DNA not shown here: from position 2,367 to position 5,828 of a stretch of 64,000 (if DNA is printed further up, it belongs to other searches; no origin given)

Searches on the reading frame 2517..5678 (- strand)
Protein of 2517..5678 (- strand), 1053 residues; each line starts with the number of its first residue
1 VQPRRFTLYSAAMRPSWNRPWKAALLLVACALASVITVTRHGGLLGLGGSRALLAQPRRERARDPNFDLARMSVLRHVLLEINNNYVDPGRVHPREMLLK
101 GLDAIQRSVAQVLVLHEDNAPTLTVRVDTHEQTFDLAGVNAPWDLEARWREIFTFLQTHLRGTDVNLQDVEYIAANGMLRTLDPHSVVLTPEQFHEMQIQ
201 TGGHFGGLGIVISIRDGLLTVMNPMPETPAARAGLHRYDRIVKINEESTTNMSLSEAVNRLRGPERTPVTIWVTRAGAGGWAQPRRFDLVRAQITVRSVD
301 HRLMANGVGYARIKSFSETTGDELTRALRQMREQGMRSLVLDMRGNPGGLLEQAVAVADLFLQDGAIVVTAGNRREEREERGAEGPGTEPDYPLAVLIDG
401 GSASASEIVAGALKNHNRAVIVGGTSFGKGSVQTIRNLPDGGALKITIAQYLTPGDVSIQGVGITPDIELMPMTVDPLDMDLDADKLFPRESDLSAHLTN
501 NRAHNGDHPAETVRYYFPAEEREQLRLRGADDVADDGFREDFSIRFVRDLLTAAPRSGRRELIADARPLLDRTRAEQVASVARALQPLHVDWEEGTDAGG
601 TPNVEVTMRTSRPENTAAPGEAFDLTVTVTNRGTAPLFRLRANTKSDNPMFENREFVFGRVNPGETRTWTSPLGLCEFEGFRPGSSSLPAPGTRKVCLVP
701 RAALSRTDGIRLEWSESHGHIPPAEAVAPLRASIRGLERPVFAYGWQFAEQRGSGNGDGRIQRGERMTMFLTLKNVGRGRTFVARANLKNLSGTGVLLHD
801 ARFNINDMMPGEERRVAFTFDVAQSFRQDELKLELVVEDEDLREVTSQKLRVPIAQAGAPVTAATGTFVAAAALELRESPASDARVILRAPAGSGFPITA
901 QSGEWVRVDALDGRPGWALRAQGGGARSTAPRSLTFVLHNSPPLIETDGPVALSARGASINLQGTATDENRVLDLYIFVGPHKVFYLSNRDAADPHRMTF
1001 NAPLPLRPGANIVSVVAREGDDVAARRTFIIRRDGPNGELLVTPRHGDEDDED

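Call 15: search_protein_families(library=pfam, proteins=[window:2517-5678:-], max_evalue=0.001)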
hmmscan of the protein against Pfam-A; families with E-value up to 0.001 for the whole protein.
window:2517-5678:- (1053 aa): 6 families
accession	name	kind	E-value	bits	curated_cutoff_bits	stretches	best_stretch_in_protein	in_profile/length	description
PF03572.23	Peptidase_S41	-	3.4e-55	186.5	24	1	308-469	2-164/165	Peptidase family S41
PF00595.29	PDZ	-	2.1e-09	38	23.2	1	206-270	10-77/81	PDZ domain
PF17820.7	PDZ_6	-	1.6e-08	34.6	27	1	221-273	2-52/54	PDZ domain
PF13180.12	PDZ_2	-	8.3e-06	26.4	27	1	206-276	1-70/80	PDZ domain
PF08239.17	SH3_3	-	1.7e-05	25.3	27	1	873-919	2-49/54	Bacterial SH3 domain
PF06347.19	SH3_4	-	0.00053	20.1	24.1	0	875-918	6-49/56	Bacterial SH3 domain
